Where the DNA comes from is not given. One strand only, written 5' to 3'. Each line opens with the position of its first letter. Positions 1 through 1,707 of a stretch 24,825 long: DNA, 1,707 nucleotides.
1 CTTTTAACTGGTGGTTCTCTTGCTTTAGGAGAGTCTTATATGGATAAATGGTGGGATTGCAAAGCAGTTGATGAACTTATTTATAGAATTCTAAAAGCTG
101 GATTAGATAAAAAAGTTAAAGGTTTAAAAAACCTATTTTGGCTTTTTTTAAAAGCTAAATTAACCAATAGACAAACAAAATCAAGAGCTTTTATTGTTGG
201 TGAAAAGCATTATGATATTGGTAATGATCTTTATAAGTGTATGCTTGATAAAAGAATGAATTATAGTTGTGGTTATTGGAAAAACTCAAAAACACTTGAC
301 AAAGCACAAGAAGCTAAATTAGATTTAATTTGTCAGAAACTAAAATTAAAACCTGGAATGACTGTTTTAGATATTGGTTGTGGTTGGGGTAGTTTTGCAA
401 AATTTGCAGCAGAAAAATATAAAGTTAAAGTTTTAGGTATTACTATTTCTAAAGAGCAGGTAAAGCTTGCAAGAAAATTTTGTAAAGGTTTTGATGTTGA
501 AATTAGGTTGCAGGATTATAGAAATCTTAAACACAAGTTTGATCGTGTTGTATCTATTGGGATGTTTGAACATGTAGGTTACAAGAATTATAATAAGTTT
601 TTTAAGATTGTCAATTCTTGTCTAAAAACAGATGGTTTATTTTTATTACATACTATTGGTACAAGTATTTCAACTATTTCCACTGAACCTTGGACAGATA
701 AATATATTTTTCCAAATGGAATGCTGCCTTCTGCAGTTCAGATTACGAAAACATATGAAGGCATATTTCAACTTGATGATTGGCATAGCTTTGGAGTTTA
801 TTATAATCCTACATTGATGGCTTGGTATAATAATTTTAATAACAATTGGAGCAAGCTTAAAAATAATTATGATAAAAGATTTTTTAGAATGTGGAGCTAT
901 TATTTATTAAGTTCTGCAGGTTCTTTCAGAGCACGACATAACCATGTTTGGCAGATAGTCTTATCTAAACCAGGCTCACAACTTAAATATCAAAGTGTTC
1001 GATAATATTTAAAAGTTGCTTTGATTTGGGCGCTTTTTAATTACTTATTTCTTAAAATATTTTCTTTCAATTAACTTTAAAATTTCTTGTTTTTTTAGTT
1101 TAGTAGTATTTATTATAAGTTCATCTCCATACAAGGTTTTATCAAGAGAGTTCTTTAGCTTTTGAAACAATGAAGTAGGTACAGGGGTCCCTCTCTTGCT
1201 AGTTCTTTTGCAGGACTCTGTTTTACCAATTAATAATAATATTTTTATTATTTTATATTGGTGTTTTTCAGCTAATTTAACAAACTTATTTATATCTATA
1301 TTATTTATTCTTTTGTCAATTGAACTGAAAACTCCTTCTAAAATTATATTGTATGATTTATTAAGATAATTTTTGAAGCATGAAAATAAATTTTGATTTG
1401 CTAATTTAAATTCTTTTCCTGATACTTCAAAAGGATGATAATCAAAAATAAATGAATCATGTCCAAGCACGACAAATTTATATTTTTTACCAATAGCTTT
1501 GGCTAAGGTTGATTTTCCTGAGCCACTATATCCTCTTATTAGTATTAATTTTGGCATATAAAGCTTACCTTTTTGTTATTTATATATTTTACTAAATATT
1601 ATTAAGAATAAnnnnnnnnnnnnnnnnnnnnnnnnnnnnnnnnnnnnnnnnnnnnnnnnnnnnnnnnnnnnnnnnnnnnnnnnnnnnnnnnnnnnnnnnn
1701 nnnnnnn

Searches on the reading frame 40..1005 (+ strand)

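Call 39: search_protein_families(library=pfam, proteins=[window:40-1005:+], max_evalue=0.0001)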
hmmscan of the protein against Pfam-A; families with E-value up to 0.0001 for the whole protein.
window:40-1005:+ (321 aa): 8 families
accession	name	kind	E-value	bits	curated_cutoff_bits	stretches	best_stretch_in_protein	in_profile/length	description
PF02353.26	CMAS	-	1.4e-93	313.7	27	1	47-306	3-273/273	Mycolic acid cyclopropane synthetase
PF13649.12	Methyltransf_25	-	1.6e-16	61.2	27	1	109-199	1-97/97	Methyltransferase domain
PF13847.12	Methyltransf_31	-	4.7e-14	52.7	27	1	104-207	2-113/145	Methyltransferase domain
PF08241.18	Methyltransf_11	-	1.3e-13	51.8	21.2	1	110-202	1-94/95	Methyltransferase domain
PF13489.12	Methyltransf_23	-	1.6e-13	51.1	27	1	101-218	16-132/164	Methyltransferase domain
PF08242.18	Methyltransf_12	-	2.6e-10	41.3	30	1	110-201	1-98/98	Methyltransferase domain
PF01728.25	FtsJ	-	5.6e-08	33.4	24.1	1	93-172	8-97/181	FtsJ-like methyltransferase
PF05175.20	MTS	-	2.3e-05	24.5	23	1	96-199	22-134/170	Methyltransferase small domain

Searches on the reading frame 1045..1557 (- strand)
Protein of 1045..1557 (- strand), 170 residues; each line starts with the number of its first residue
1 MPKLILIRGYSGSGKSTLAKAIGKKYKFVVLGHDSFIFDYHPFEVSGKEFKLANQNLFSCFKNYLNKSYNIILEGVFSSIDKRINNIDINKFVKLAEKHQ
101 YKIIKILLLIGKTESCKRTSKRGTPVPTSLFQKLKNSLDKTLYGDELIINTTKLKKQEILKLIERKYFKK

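Call 39: search_protein_families(library=pfam, proteins=[window:1045-1557:-], max_evalue=0.0001)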
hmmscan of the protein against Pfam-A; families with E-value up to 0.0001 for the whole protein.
window:1045-1557:- (170 aa): 3 families
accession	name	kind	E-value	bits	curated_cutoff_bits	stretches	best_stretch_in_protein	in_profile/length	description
PF13671.12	AAA_33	-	7.1e-11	43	27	1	4-138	1-140/143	AAA domain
PF06414.18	Zeta_toxin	-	6e-06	26.3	22.3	1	2-122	16-143/199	Zeta toxin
PF13238.12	AAA_18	-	1.1e-05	26.3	29.4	1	5-124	1-113/128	AAA domain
